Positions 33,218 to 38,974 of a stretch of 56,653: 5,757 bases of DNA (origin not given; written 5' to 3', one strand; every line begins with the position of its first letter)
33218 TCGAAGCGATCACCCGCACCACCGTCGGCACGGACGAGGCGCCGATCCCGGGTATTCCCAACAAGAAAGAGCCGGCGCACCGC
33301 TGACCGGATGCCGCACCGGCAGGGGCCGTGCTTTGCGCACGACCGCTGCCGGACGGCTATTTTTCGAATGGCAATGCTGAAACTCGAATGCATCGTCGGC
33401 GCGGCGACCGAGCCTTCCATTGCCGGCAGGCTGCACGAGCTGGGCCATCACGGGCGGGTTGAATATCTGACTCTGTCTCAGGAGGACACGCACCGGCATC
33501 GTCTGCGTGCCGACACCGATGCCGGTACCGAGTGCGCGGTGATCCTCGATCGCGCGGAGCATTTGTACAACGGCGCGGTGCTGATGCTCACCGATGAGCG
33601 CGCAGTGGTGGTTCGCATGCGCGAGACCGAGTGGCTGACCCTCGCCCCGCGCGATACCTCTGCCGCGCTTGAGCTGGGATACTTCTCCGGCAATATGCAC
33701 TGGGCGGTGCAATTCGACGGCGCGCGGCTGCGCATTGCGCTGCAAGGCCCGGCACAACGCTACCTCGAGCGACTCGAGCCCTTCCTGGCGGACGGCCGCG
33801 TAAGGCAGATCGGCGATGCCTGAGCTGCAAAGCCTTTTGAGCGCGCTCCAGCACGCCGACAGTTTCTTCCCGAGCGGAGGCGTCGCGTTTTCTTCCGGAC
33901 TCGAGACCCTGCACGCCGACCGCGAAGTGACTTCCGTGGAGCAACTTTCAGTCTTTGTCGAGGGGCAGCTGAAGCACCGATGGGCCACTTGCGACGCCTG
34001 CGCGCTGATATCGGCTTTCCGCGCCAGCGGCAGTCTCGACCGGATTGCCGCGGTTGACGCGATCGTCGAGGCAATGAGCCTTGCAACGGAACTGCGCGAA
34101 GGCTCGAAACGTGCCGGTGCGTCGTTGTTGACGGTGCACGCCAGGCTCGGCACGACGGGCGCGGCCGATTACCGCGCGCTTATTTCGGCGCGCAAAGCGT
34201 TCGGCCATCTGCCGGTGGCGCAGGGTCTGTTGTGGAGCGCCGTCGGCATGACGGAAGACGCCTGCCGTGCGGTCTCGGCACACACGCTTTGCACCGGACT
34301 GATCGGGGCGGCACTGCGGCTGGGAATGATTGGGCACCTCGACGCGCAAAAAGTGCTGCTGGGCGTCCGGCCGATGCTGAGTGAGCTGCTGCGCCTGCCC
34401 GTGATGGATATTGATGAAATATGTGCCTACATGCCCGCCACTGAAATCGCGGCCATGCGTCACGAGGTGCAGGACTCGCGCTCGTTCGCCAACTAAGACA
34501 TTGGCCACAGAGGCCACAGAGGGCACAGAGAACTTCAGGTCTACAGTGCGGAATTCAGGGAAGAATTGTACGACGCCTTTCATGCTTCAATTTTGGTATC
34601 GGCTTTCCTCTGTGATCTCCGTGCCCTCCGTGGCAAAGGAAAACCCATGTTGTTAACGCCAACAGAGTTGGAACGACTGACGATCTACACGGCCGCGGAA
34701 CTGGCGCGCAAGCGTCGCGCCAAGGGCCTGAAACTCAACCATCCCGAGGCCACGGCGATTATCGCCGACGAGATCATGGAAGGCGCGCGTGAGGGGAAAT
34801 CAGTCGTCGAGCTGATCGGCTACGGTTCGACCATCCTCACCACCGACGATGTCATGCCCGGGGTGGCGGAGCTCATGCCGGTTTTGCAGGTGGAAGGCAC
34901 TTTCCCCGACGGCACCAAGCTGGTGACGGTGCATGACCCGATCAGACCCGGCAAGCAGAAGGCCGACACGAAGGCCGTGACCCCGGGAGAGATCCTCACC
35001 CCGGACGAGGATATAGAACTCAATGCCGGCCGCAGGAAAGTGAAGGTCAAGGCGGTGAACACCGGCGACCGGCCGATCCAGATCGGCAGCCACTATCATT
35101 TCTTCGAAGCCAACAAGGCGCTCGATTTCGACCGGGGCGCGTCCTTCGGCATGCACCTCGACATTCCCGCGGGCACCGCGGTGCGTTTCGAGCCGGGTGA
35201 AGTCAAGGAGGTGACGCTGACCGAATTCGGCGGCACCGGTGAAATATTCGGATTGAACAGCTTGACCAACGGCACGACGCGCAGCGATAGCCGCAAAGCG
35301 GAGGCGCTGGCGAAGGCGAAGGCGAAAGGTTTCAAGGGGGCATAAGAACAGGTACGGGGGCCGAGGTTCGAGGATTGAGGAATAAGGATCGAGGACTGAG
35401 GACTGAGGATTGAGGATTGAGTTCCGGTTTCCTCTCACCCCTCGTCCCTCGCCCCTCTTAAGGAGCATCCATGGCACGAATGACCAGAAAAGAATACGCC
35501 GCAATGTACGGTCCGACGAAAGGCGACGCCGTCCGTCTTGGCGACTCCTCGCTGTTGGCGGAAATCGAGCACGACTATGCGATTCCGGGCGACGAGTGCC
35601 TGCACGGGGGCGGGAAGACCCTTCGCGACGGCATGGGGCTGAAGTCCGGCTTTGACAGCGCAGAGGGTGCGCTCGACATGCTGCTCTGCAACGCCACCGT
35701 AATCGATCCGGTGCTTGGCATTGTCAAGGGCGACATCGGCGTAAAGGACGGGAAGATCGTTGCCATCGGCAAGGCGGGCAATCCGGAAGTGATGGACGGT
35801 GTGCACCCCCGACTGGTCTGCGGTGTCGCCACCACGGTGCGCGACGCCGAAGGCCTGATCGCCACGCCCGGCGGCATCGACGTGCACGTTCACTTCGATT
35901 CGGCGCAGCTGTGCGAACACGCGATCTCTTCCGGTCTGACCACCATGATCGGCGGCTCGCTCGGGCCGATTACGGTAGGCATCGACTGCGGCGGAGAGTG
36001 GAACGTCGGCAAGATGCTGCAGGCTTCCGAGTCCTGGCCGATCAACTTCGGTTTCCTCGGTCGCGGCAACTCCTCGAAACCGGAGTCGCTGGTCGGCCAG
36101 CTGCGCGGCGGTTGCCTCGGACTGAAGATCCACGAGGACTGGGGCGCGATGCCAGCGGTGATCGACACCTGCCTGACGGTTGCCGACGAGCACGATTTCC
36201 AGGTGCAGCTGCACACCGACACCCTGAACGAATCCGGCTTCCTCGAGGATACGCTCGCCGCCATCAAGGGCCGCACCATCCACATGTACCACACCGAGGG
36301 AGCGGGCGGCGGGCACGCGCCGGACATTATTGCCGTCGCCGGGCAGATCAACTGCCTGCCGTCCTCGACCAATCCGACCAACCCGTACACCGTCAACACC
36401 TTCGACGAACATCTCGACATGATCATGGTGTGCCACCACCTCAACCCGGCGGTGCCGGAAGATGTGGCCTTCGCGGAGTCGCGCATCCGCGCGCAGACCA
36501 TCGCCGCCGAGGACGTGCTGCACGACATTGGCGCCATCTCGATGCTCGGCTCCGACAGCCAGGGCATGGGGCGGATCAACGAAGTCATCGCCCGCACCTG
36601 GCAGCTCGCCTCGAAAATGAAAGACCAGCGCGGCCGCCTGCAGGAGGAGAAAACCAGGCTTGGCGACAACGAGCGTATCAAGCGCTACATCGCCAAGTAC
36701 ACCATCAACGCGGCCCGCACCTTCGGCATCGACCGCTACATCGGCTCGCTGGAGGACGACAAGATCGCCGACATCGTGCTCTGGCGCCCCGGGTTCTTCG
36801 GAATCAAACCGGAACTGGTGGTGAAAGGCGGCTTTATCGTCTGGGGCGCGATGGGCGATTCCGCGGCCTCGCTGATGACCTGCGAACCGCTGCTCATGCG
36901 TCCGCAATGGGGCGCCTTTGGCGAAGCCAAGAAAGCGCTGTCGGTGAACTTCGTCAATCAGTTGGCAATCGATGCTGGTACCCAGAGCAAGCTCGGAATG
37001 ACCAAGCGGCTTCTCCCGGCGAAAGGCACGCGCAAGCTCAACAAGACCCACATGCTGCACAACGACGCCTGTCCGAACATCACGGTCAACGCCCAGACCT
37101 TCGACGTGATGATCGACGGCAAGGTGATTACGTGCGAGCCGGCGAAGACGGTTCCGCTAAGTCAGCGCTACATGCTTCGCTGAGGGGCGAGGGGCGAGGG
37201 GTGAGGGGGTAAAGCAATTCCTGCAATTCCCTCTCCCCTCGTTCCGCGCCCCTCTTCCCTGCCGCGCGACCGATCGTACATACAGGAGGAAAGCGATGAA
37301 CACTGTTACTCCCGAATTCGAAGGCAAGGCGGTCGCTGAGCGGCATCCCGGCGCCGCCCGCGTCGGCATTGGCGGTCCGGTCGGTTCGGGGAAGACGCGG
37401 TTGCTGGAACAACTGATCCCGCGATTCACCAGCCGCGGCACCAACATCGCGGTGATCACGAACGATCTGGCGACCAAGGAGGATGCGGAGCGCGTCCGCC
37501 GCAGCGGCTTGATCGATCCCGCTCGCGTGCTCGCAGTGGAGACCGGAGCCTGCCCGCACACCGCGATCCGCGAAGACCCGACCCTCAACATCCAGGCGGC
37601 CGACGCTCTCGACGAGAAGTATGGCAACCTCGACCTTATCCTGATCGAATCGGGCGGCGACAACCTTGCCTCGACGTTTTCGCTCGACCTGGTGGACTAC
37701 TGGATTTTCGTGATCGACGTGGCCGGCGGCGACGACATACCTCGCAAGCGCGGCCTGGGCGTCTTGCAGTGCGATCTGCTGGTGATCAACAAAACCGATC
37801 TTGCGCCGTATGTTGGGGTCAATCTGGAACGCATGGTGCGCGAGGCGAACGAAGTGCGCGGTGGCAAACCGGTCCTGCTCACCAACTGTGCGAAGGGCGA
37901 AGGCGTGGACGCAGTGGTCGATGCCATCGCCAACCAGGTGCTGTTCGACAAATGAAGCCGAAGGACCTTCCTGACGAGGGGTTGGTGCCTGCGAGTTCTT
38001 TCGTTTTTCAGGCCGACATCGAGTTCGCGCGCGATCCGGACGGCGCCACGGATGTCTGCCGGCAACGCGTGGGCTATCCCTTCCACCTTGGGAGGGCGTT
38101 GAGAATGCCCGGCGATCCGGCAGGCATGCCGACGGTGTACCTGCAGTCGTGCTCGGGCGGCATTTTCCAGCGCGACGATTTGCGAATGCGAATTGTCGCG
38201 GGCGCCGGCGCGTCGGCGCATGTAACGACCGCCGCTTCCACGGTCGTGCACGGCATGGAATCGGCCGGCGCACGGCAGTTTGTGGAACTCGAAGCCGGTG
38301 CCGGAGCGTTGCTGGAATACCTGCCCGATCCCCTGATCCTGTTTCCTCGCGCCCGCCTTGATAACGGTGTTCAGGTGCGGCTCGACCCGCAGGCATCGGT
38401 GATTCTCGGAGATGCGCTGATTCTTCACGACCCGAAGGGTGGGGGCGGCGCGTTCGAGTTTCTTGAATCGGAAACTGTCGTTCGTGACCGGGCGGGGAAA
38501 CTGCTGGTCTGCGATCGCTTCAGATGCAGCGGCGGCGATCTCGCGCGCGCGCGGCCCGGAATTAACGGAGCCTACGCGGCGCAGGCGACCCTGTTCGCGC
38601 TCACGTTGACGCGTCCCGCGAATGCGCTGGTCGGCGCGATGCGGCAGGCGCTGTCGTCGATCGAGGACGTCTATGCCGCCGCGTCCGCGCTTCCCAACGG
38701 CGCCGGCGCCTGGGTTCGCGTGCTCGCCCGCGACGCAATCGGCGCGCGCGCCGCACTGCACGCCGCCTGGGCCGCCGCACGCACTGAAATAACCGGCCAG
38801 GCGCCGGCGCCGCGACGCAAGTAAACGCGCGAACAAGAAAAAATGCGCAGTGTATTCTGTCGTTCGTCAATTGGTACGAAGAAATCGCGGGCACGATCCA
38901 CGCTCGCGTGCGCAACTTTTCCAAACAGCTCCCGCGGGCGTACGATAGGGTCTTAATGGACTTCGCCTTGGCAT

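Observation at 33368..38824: Divergent second urease (ureE-ureF-fused ureAB-ureC2-ureG-ureD) placed downstream of an amide importer and amidase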

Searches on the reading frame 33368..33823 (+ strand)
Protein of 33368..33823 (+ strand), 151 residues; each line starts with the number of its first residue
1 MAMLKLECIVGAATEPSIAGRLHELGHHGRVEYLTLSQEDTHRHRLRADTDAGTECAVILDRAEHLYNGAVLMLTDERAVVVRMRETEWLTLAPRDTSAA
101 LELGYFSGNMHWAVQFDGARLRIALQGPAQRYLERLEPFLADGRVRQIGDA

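Call 4: search_protein_families(library=pfam, proteins=[window:33368-33823:+])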
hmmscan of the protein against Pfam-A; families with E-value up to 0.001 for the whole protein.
window:33368-33823:+ (151 aa): 1 family
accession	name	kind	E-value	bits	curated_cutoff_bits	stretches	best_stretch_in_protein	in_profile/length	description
PF02814.20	UreE_N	-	1.6e-10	40.8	26.9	1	26-80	8-62/62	UreE urease accessory protein, N-terminal domain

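Call 16: search_protein_families(library=ncbifam, proteins=[window:33368-33823:+], max_evalue=0.00001)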
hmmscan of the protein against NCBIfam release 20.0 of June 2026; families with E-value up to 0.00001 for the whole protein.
window:33368-33823:+ (151 aa): 11 families
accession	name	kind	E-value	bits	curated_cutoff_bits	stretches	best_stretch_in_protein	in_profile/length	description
NF009752.0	PRK13261.1-2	equivalog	5.6e-53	179.1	162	1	3-147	1-145/169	urease accessory protein UreE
NF009754.0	PRK13261.1-6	equivalog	1.1e-09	38.3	171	1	18-136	7-128/169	urease accessory protein UreE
NF009756.0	PRK13261.2-2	equivalog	1.3e-09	37.6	138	1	18-124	13-120/153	urease accessory protein UreE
NF011299.0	PRK14711.1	equivalog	2.1e-09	37.4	361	1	3-114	1-119/201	urease accessory protein UreE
NF009762.0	PRK13263.1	equivalog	2.5e-08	33.8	221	1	30-125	21-116/206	urease accessory protein UreE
NF009751.0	PRK13261.1-1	equivalog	2.9e-08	33.5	144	1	27-124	13-111/160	urease accessory protein UreE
NF009755.0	PRK13261.2-1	equivalog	3.2e-08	33.7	223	1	28-123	19-114/150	urease accessory protein UreE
NF009759.0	PRK13261.2-5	equivalog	1.9e-06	28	290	1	31-124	20-113/150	urease accessory protein UreE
NF009753.0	PRK13261.1-5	equivalog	3.1e-06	26.9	287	1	32-124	16-109/166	urease accessory protein UreE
NF009757.0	PRK13261.2-3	equivalog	5.8e-06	26.3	199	1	30-122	23-116/159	urease accessory protein UreE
NF010711.0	PRK14113.1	equivalog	6.7e-06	25.7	240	1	27-123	12-108/152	urease accessory protein UreE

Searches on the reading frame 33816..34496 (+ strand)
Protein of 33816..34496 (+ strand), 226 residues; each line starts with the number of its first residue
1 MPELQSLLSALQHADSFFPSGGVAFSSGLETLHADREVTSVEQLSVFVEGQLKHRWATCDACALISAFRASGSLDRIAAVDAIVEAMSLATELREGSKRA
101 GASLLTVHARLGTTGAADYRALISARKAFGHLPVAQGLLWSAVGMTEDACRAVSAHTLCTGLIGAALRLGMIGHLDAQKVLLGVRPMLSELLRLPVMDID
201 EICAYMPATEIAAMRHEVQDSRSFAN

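Call 4: search_protein_families(library=pfam, proteins=[window:33816-34496:+])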
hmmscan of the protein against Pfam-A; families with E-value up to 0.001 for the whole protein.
window:33816-34496:+ (226 aa): 1 family
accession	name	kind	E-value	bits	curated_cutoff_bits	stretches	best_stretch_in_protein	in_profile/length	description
PF01730.21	UreF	-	9.3e-30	104.4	23.3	1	38-183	1-149/151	UreF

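Call 16: search_protein_families(library=ncbifam, proteins=[window:33816-34496:+], max_evalue=0.00001)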
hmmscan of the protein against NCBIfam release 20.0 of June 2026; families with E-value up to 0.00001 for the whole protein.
window:33816-34496:+ (226 aa): 0 families

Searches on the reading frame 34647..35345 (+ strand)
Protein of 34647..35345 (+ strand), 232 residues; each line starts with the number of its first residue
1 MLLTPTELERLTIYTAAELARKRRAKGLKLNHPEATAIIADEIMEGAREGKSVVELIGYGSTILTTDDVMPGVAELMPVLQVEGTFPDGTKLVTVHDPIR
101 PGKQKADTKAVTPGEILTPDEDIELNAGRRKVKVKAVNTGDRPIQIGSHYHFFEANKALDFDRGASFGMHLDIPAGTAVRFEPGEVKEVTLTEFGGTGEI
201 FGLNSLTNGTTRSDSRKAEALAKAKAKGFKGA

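Call 4: search_protein_families(library=pfam, proteins=[window:34647-35345:+])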
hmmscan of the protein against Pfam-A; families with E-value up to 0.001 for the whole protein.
window:34647-35345:+ (232 aa): 2 families
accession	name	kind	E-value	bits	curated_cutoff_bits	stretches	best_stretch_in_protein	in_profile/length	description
PF00699.25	Urease_beta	-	5.4e-43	145.4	25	1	113-209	1-97/98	Urease beta subunit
PF00547.23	Urease_gamma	-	2.1e-42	143.9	23.9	1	1-99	1-99/99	Urease, gamma subunit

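Call 16: search_protein_families(library=ncbifam, proteins=[window:34647-35345:+], max_evalue=0.00001)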
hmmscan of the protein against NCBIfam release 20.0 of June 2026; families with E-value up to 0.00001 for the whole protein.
window:34647-35345:+ (232 aa): 7 families
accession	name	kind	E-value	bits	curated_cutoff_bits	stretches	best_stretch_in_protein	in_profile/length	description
NF009671.0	PRK13192.1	subfamily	6.6e-107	356.1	243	1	1-231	1-230/231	bifunctional urease subunit gamma/beta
NF010592.0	PRK13986.1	equivalog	4.2e-84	281.9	353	1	1-231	1-225/238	urease subunit alpha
TIGR00192.1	urease_beta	equivalog_domain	3.1e-43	146.1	90.3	1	112-210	2-100/103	urease subunit beta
NF009682.0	PRK13203.1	equivalog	8.5e-43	144.6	129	1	112-210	2-100/104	urease subunit beta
NF009712.0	PRK13241.1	equivalog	1.1e-42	144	123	1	1-100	1-100/100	urease subunit gamma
TIGR00193.1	urease_gam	equivalog_domain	6.5e-41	138.6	82.3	1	1-100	1-100/102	urease subunit gamma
NF009681.0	PRK13202.1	equivalog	3.9e-26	91.3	204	1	112-205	2-96/104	urease subunit beta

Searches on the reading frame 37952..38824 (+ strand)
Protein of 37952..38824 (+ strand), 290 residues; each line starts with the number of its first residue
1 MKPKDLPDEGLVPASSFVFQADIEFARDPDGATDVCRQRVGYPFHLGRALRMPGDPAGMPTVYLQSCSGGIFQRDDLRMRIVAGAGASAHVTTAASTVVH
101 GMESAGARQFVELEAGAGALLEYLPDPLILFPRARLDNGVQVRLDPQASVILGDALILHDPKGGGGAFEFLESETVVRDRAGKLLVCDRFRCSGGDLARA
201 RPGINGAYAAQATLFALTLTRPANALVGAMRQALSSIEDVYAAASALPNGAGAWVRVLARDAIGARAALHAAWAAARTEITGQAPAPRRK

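Call 4: search_protein_families(library=pfam, proteins=[window:37952-38824:+])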
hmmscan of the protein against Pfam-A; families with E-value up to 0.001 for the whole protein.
window:37952-38824:+ (290 aa): 1 family
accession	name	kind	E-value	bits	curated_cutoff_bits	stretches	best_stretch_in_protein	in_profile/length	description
PF01774.22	UreD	-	4.4e-38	131.9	27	1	63-262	1-199/201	UreD urease accessory protein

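Call 16: search_protein_families(library=ncbifam, proteins=[window:37952-38824:+], max_evalue=0.00001)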
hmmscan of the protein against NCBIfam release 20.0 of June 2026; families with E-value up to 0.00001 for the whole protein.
window:37952-38824:+ (290 aa): 0 families
